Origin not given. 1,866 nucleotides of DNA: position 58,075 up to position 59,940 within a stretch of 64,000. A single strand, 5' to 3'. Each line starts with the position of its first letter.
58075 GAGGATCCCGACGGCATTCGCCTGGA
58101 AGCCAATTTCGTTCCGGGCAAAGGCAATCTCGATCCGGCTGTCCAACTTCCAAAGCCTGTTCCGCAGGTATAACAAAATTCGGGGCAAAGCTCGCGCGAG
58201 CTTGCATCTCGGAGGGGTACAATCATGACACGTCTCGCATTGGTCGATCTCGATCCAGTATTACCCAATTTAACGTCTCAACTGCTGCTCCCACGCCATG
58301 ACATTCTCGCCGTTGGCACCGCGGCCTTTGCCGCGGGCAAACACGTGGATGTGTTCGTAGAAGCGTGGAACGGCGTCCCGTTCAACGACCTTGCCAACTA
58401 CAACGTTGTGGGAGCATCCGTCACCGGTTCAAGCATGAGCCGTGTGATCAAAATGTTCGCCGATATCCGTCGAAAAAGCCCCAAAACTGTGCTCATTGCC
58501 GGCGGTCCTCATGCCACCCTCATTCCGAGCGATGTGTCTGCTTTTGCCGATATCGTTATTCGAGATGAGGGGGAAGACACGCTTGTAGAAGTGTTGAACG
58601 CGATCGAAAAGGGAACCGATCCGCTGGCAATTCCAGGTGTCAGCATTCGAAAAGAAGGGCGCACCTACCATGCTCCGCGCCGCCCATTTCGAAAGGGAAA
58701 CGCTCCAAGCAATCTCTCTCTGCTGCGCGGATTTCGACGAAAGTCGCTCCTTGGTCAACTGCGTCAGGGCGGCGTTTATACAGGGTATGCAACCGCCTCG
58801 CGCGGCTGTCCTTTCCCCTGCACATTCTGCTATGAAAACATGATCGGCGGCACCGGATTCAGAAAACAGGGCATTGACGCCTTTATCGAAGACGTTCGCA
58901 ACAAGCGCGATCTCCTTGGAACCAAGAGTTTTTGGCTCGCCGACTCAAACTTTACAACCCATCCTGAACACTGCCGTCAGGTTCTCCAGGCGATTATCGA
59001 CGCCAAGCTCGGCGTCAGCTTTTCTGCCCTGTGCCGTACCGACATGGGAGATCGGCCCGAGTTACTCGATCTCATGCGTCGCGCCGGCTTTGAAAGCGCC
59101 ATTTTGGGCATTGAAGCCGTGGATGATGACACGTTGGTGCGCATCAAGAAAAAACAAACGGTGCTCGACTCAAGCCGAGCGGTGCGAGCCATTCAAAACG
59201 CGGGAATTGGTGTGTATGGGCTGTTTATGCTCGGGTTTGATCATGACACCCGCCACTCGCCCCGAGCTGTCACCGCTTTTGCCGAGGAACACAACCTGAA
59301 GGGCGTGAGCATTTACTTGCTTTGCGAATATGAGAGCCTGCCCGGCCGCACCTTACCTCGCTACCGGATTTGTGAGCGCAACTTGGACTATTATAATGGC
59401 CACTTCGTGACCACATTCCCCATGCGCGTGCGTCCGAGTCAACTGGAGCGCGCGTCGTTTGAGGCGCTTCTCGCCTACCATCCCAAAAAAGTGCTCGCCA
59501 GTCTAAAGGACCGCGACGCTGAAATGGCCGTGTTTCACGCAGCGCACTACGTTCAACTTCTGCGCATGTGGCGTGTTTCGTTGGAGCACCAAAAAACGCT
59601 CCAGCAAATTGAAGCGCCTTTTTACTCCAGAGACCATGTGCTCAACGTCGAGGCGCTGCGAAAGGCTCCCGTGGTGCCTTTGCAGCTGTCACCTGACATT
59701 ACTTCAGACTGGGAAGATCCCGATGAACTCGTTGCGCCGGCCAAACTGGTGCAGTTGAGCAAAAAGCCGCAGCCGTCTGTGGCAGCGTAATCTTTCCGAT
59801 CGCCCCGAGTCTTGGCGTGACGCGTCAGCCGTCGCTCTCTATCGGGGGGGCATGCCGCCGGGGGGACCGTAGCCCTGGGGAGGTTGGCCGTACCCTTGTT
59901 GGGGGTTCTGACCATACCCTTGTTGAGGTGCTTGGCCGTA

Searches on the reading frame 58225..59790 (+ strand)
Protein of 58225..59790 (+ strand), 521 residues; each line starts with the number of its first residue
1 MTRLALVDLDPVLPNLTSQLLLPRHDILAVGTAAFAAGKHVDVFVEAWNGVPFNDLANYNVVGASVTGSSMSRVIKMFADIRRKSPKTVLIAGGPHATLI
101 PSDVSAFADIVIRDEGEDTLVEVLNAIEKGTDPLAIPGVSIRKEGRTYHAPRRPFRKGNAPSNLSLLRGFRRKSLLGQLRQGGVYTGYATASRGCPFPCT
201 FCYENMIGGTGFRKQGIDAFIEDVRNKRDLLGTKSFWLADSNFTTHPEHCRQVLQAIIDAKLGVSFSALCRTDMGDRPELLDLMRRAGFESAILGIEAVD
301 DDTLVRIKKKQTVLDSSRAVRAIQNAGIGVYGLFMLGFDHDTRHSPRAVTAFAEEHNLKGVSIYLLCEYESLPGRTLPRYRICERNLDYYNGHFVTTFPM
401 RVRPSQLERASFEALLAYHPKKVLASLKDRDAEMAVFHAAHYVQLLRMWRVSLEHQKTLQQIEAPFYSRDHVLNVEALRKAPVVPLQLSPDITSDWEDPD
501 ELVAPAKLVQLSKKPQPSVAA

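Call 12: search_protein_families(library=pfam, proteins=[window:58225-59790:+], max_evalue=0.01)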
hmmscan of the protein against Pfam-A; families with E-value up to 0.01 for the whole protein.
window:58225-59790:+ (521 aa): 3 families
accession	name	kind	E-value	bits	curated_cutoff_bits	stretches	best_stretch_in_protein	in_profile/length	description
PF04055.27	Radical_SAM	-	2.6e-15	57.4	29.5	1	192-347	4-160/166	Radical SAM superfamily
PF02310.24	B12-binding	-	1.6e-10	41.3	32.1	1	58-123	51-120/121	B12 binding domain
PF19864.5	Radical_SAM_N2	-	0.00031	20.7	29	1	82-129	81-127/151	Radical SAM proteins, N-terminal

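Call 22: search_protein_families(library=ncbifam, proteins=[window:58225-59790:+], max_evalue=0.01)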
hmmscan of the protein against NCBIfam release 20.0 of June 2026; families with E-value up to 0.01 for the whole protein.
window:58225-59790:+ (521 aa): 19 families
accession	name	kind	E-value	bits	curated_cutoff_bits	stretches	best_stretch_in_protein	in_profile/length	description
TIGR04479.1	bcpD_PhpK_rSAM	subfamily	2.9e-26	91.9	600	1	58-355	110-408/504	PhpK family radical SAM P-methyltransferase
TIGR03471.1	HpnJ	equivalog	2.8e-25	89.1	577.6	1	59-375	69-381/472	hopanoid biosynthesis associated radical SAM protein HpnJ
TIGR04072.2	rSAM_ladder_B12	equivalog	1.5e-24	86.4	360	1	25-344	38-337/443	lipid biosynthesis B12-binding/radical SAM protein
TIGR02026.1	BchE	equivalog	9.1e-24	84.2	481.35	1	60-343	65-352/497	magnesium-protoporphyrin IX monomethyl ester anaerobic oxidative cyclase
TIGR04013.1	B12_SAM_MJ_1487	hypoth_equivalog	1.9e-22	79.7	251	1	60-375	45-351/382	TIGR04013 family B12-binding domain/radical SAM domain-containing protein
NF050148.1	rSAM_ApyD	equivalog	1.6e-21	76.4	750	1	60-344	76-354/645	RiPP biosynthesis radical SAM protein ApyD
TIGR04367.1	HpnR_B12_rSAM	equivalog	2.6e-20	72.4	650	1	70-330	73-327/490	hopanoid C-3 methylase HpnR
NF040546.1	rSAM_CUAEP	equivalog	3.3e-20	72.2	500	1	47-345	36-330/468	CUAEP/CCAEP-tail radical SAM (seleno)protein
TIGR04014.1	B12_SAM_MJ_0865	equivalog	4.3e-16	58.7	360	1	86-377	67-354/434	methyl-coenzyme M reductase glutamine C-methyltransferase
NF038361.1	rSAM_Sden_1168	equivalog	1.2e-15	57.1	575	1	57-433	139-525/560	Sden_1168 family B12-binding radical SAM P-methyltransferase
TIGR04385.1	B12_rSAM_cofa1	equivalog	1.1e-13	51.2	450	1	69-345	81-353/438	B12 lower ligand biosynthesis radical SAM protein BzaD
NF040542.1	rSAM_RCCLKC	equivalog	1.5e-13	50.8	450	1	32-335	25-329/423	arsinothricin biosynthesis radical SAM protein ArsL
TIGR03975.1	rSAM_ocin_1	subfamily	5.5e-13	48.3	281.85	1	57-343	127-417/606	RiPP maturation radical SAM C-methyltransferase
TIGR04295.1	B12_rSAM_oligo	hypoth_equivalog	1.3e-11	43.9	400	1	87-311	101-316/422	TIGR04295 family B12-binding domain-containing radical SAM protein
NF033712.0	B12_rSAM_KedN5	subfamily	2.4e-11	42.6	700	1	60-339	64-353/624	KedN5 family methylcobalamin-dependent radical SAM C-methyltransferase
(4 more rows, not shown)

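Call 23: search_protein_families(library=padloc, proteins=[window:58225-59790:+], max_evalue=0.01)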
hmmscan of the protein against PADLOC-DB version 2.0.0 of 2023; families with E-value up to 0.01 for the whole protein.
window:58225-59790:+ (521 aa): 1 family
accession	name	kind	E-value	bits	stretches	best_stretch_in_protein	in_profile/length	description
PDLC04689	PDC-M51A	-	1.1e-05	22.5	1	192-358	190-354/420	-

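Call 24: find_homologous_proteins(query=window:58225-59787:+, max_evalue=1e-20)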
Query window:58225-59787:+ (521 aa): 62 proteins with E <= 1e-20 among 8000 candidates.
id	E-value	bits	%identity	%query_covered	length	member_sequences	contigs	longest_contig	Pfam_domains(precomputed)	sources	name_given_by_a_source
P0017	0.0e+0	1113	93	100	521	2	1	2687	PF04055.28,PF02310.25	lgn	-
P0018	1.2e-274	930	77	100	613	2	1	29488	PF04055.28,PF02310.25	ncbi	ncbi:MAG: radical SAM protein [Polyangiaceae bacterium]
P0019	1.2e-237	807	72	94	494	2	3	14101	PF04055.28,PF02310.25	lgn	-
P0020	2.2e-229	780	69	96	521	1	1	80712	PF04055.28,PF02310.25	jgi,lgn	jgi:hypothetical protein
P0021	8.5e-218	742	65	98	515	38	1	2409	PF04055.28,PF02310.25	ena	-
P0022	4.0e-205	700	65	92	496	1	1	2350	PF04055.28,PF02310.25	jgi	jgi:radical SAM superfamily enzyme YgiQ (UPF0313 family)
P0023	3.3e-187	641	60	94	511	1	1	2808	PF04055.28,PF02310.25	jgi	-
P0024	2.5e-175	602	54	96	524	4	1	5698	PF04055.28,PF02310.25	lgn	-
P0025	1.5e-171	589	52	98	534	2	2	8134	PF04055.28,PF02310.25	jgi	jgi:radical SAM superfamily enzyme YgiQ (UPF0313 family)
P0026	2.2e-168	579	52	96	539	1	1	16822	PF04055.28,PF02310.25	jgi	jgi:radical SAM superfamily enzyme YgiQ (UPF0313 family)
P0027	4.3e-167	575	52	96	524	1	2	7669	PF04055.28,PF02310.25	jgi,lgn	-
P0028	7.5e-164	564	51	98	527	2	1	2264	PF04055.28,PF02310.25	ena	-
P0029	9.8e-163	560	51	96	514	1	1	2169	PF04055.28,PF02310.25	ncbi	-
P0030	5.5e-162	558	50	100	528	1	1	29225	PF04055.28,PF02310.25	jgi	jgi:radical SAM superfamily enzyme YgiQ (UPF0313 family)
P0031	1.3e-159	550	50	98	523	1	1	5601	PF04055.28,PF02310.25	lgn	-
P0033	2.6e-159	549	50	100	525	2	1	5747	PF04055.28,PF02310.25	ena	-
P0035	6.9e-158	544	50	95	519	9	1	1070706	PF04055.28,PF02310.25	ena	-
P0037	4.0e-156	539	49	98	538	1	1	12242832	PF04055.28,PF02310.25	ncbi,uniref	ncbi:B12-binding domain-containing radical SAM protein [Pendulispora albinea]|uniref:Radical SAM pro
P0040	9.4e-155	534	48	95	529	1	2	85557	PF04055.28,PF02310.25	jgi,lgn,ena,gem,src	-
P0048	3.6e-148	512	49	93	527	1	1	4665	PF04055.28,PF19864.6,PF02310.25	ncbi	-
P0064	3.2e-89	318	47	60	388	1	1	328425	PF04055.28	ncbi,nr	ncbi:MAG: radical SAM protein [Pirellulales bacterium]|nr:radical SAM protein [Pirellulales bacteriu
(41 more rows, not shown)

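Call 26: find_related_loci(query=A1, collection=genome_contigs, flank=10000)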
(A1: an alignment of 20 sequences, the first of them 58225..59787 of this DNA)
Query A1 (521 aa) in genome_contigs; peptide patterns used: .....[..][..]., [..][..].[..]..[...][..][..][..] (x = any residue, [..] = any of these).
58 stretches matched a pattern; 8 encode a relative of the query (tblastn E <= 1e-3); 8 distinct loci.
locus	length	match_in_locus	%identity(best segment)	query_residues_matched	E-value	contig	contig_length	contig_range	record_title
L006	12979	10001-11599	77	2-520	0e+0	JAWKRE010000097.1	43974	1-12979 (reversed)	MAG: Polyangiaceae bacterium isolate ABC1.6 ABC1.6.fa-97, whole genome shotgun sequence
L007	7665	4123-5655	48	3-512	1e-157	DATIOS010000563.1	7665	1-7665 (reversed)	MAG TPA_asm: Thermoanaerobaculia bacterium isolate SMAG_U15830 k141_2277253, whole genome shotgun sequence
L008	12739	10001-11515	48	3-505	3e-157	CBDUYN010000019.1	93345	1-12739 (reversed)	MAG TPA_asm: uncultured bacterium isolate SRR22302374_binner12_Refined_89 genome assembly, contig: ERZ26661914.63, whole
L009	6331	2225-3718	47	3-498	2e-154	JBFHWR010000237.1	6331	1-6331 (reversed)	MAG: Gemmatimonadales bacterium isolate Mix_sand09.2021.07.Z.31 k141_1654020_length_6331_cov_11.5118, whole genome shotg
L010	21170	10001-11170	53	4-391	5e-137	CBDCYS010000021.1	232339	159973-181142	MAG: Bryobacterales bacterium isolate 6130ab36-0be1-4cbc-8e40-5b7dbad0252f genome assembly, contig: contig_21, whole gen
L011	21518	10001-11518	36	3-499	2e-103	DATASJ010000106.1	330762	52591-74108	MAG TPA_asm: Bryobacteraceae bacterium isolate SMAG_U5517 k141_4860306, whole genome shotgun sequence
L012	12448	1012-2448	38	3-479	1e-101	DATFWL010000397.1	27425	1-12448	MAG TPA_asm: Vicinamibacterales bacterium isolate SMAG_U9489 k141_1826610, whole genome shotgun sequence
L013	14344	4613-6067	36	3-479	8e-95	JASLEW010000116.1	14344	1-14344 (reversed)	MAG: Thermoanaerobaculia bacterium isolate SHSU.bins.256 k141_19874238, whole genome shotgun sequence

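Call 27: find_related_loci(query=A1, collection=metagenome_contigs, flank=10000)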
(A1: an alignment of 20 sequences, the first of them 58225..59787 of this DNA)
Query A1 (521 aa) in metagenome_contigs; peptide patterns used: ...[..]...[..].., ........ (x = any residue, [..] = any of these).
600 stretches matched a pattern (row limit reached: there are more); 432 encode a relative of the query (tblastn E <= 1e-3); the best 80 are kept; 80 distinct loci.
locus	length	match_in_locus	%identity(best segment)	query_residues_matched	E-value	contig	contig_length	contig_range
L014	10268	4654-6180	64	3-510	0e+0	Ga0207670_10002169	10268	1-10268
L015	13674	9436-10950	49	3-505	2e-159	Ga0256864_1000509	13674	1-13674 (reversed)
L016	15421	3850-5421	47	3-519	3e-156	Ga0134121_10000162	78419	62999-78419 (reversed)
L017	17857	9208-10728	47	3-508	4e-148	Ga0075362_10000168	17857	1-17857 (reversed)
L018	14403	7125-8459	28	15-468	9e-53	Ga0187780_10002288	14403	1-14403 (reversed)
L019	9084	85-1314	26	1-419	7e-47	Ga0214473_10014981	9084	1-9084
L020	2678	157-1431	27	1-435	1e-45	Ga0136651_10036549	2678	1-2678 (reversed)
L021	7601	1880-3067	28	15-419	2e-45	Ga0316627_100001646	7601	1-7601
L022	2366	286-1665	26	1-468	3e-44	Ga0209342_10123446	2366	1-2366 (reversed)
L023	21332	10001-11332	28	1-455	9e-49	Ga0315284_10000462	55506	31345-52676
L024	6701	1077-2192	29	18-419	3e-35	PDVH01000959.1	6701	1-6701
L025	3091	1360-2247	29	62-361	7e-30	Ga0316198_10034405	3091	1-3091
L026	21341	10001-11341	27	1-458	2e-45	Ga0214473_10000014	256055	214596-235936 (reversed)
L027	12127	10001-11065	25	23-373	9e-29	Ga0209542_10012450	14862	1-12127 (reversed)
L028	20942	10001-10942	25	60-369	6e-29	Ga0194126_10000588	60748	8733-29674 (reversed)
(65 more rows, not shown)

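Call 30: find_encoding_contigs(protein=P0020, flank=8000, max_places=1)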
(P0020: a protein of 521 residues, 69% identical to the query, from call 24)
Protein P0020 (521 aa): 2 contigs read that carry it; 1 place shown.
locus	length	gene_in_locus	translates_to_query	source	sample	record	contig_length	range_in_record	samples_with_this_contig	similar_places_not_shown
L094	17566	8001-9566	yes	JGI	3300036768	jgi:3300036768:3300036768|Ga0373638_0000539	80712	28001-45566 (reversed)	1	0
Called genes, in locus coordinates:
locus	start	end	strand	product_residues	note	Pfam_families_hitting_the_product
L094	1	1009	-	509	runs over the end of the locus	PF02511:Thy1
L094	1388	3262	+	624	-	PF00089:Trypsin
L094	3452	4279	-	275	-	PF00557:Peptidase_M24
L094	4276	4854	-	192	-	-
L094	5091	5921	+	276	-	-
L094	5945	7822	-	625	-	PF01055:Glyco_hydro_31_2nd, PF21365:Glyco_hydro_31_3rd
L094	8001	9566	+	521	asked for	PF02310:B12-binding, PF04055:Radical_SAM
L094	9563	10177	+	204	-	PF12146:Hydrolase_4 (weak), PF00561:Abhydrolase_1, PF12697:Abhydrolase_6, PF07859:Abhydrolase_3 (weak)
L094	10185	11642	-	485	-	PF08323:Glyco_transf_5, PF13439:Glyco_transf_4 (faint), PF13579:Glyco_trans_4_4 (weak), PF00534:Glycos_transf_1, PF13692:Glyco_trans_1_4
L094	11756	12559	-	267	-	PF01381:HTH_3 (weak), PF13560:HTH_31 (weak), PF01202:SKI, PF13238:AAA_18 (weak)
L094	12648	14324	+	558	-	PF00378:ECH_1, PF16113:ECH_2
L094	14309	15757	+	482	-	-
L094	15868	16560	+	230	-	-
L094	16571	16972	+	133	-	PF01475:FUR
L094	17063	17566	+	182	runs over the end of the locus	PF08534:Redoxin, PF00578:AhpC-TSA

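Call 31: find_encoding_contigs(protein=P0040, flank=8000, max_places=1)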
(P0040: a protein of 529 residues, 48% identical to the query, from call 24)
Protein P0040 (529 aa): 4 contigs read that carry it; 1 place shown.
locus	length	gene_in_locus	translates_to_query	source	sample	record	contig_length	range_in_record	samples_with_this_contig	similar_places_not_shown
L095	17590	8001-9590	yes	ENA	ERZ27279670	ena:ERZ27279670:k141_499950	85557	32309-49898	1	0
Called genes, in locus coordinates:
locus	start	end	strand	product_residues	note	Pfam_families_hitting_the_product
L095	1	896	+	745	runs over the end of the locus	PF26549:Tricorn_N (faint), PF00930:DPPIV_N, PF01738:DLH, PF02129:Peptidase_S15, PF00561:Abhydrolase_1 (weak), PF12697:Abhydrolase_6 (weak), PF00326:Peptidase_S9, PF12146:Hydrolase_4 (weak), +3 more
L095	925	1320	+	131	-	-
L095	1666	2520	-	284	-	-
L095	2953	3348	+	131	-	-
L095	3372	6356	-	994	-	PF00069:Pkinase, PF07714:PK_Tyr_Ser-Thr, PF00515:TPR_1, PF13414:TPR_11, PF14559:TPR_19, PF13432:TPR_16, PF00515:TPR_1, PF13414:TPR_11, +40 more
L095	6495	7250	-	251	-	PF12796:Ank_2, PF13637:Ank_4, PF13857:Ank_5, PF00023:Ank, PF13606:Ank_3 (weak)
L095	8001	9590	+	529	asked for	PF02310:B12-binding, PF04055:Radical_SAM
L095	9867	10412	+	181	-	-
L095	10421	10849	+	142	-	PF10825:DUF2752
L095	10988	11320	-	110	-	PF02617:ClpS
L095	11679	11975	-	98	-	-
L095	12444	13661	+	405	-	PF01676:Metalloenzyme, PF10143:PhosphMutase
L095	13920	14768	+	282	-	PF13483:Lactamase_B_3, PF12706:Lactamase_B_2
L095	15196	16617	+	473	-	PF00069:Pkinase, PF07714:PK_Tyr_Ser-Thr, PF03109:ABC1 (weak)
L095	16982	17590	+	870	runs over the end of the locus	PF13088:BNR_2 (faint), PF25852:DUF6242_C (faint), PF02012:BNR (faint), PF15902:Sortilin-Vps10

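Call 32: find_encoding_contigs(protein=P0035, flank=8000, max_places=1)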
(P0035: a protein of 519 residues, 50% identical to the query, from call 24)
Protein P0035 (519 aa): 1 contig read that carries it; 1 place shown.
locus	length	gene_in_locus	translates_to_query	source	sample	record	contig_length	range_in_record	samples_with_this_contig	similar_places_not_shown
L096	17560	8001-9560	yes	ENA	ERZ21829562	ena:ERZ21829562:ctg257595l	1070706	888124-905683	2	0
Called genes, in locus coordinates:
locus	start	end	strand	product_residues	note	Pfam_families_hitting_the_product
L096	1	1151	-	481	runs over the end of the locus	PF07394:DUF1501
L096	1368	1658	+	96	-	PF01797:Y1_Tnp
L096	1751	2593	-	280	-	PF07587:PSD1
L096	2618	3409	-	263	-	PF07583:PSCyt2, PF07587:PSD1 (weak)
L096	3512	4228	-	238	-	PF07583:PSCyt2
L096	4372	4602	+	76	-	-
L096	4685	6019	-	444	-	PF13551:HTH_29 (weak), PF13565:HTH_32 (weak), PF00665:rve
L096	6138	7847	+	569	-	PF02897:Peptidase_S9_N, PF00326:Peptidase_S9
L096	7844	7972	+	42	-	-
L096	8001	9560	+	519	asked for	PF02310:B12-binding, PF04055:Radical_SAM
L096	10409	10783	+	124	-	PF06439:3keto-disac_hyd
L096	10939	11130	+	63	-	PF06439:3keto-disac_hyd (weak)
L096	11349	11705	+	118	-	PF08734:GYD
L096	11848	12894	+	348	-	PF04055:Radical_SAM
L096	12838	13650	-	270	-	-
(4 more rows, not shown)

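Call 43: search_solved_structures(query=window:58225-59787:+, max_evalue=0.001)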
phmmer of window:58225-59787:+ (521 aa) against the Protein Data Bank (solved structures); distinct sequences matched with E-value up to 0.001: 4.
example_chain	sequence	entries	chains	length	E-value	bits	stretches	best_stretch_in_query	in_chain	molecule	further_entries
7kdx_A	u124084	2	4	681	3e-11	45.7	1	70-367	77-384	Methyltransferase TokK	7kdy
6fd2_B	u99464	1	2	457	3e-11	45.7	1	190-382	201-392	Putative apramycin biosynthetic oxidoreductase 4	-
9ccb_A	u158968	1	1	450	5.5e-07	31.6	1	88-374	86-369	Radical SAM core domain-containing protein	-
6wte_A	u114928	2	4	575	0.00058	21.6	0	78-348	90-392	B12-binding domain-containing protein | Tryptophan-C2-methyltransferase containing B12-binding domain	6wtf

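Call 65: search_protein_families(library=pfam, proteins=[L008:1233-9986:+, L016:6575-15112:+, L017:10767-13574:+, L007:6823-7590:-], max_evalue=0.001)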
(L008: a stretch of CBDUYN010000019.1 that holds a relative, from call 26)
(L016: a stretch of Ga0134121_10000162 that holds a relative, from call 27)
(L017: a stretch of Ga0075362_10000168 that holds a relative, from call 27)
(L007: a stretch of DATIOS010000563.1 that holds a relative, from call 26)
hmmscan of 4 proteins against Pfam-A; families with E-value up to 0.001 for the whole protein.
L008:1233-9986:+ (2918 aa): 23 families
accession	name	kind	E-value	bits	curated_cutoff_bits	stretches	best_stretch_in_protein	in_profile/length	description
PF00109.32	ketoacyl-synt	-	5.8e-96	321.4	20.8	1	102-353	2-252/252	Beta-ketoacyl synthase, N-terminal domain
PF00698.26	Acyl_transf_1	-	7.4e-73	246.2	32.7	1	639-939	2-300/319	Acyl transferase domain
PF08659.16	KR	-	1.1e-66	224.6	22.6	1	2267-2445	1-178/180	KR domain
PF02801.28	Ketoacyl-synt_C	-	1.4e-41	141.7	20.8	1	361-478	1-118/119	Beta-ketoacyl synthase, C-terminal domain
PF14765.12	PS-DH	-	2.6e-37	128.4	23.7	1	1126-1280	7-164/166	Polyketide synthase dehydratase N-terminal domain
PF00975.26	Thioesterase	-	1.4e-25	91.3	26.4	1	2651-2777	2-131/226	Thioesterase domain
PF21089.3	PKS_DH_N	-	7.6e-23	80.9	27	1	999-1094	1-102/103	Polyketide synthase dehydratase domain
PF13602.12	ADH_zinc_N_2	-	8.9e-21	75.7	27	1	2105-2244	1-134/134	Zinc-binding dehydrogenase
PF00107.32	ADH_zinc_N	-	4.2e-19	69.2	31.8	1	2073-2175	1-102/129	Zinc-binding dehydrogenase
PF08242.18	Methyltransf_12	-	1.8e-18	67.5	30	1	1503-1603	1-98/98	Methyltransferase domain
PF16197.11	KAsynt_C_assoc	-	3.7e-17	63.2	33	1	482-575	2-90/111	Ketoacyl-synthetase C-terminal extension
PF00106.31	adh_short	-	9.4e-14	51.8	26.6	1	2269-2428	3-161/195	short chain dehydrogenase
PF23297.2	ACP_SdgA_C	-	3.1e-13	50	27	1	2542-2624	6-88/95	Highly reducing polyketide synthase sdgA, C-terminal ACP domain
PF22621.2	CurL-like_PKS_C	-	1.8e-12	47.5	27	1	546-610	1-62/64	CurL-like, PKS C-terminal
PF13489.12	Methyltransf_23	-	4.2e-11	43.3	27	1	1491-1654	13-159/164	Methyltransferase domain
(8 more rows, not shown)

L016:6575-15112:+ (2846 aa): 16 families
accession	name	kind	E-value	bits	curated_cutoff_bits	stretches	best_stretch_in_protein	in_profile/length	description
PF00109.32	ketoacyl-synt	-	7.5e-96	321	20.8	1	748-992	2-252/252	Beta-ketoacyl synthase, N-terminal domain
PF00698.26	Acyl_transf_1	-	1.2e-73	248.8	32.7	1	1273-1577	1-308/319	Acyl transferase domain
PF00501.34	AMP-binding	-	2.5e-70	237.6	29.9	1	64-465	3-384/384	AMP-binding enzyme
PF08659.16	KR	-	6e-64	215.7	22.6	1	2173-2365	1-179/180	KR domain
PF02801.28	Ketoacyl-synt_C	-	1.4e-43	148.1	20.8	1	1000-1117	1-118/119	Beta-ketoacyl synthase, C-terminal domain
PF14765.12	PS-DH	-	3.8e-38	131.1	23.7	1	1768-1922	4-164/166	Polyketide synthase dehydratase N-terminal domain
PF00550.31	PP-binding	-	3.5e-27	94.9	20.8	2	2476-2542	1-67/67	Phosphopantetheine attachment site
PF00975.26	Thioesterase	-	1.8e-25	90.9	26.4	1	2576-2841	2-225/226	Thioesterase domain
PF21089.3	PKS_DH_N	-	3.7e-24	85.1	27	1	1638-1741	1-103/103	Polyketide synthase dehydratase domain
PF16197.11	KAsynt_C_assoc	-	6.5e-19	68.8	33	1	1120-1224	1-101/111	Ketoacyl-synthetase C-terminal extension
PF22621.2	CurL-like_PKS_C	-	8.1e-15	55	27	1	1185-1244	2-61/64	CurL-like, PKS C-terminal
PF22336.2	RhiE-like_linker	-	4.1e-12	46.4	27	1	1188-1253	2-66/67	RhiE-like, KS-MAT linker domain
PF00106.31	adh_short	-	4.2e-10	39.9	26.6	1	2176-2348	4-162/195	short chain dehydrogenase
PF23024.1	AMP-dom_DIP2-like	-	2e-07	31.4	27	1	509-622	2-108/110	Disco-interacting protein 2-like, AMP domain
PF23297.2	ACP_SdgA_C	-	5.4e-07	30.1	27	1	2477-2547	14-84/95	Highly reducing polyketide synthase sdgA, C-terminal ACP domain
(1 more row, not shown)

L017:10767-13574:+ (936 aa): 4 families
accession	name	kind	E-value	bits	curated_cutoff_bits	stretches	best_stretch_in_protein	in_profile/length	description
PF00501.34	AMP-binding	-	1e-78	265.3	29.9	1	37-431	2-384/384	AMP-binding enzyme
PF01553.26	Acyltransferase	-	2.6e-21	76.2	23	1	741-870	1-132/132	Acyltransferase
PF23562.2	AMP-binding_C_3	-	7.1e-07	30.1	20.8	1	468-573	2-105/124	AMP-binding enzyme C-terminal domain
PF00550.31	PP-binding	-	6.2e-06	26.8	20.8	1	625-674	16-65/67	Phosphopantetheine attachment site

L007:6823-7590:- (255 aa): 0 families
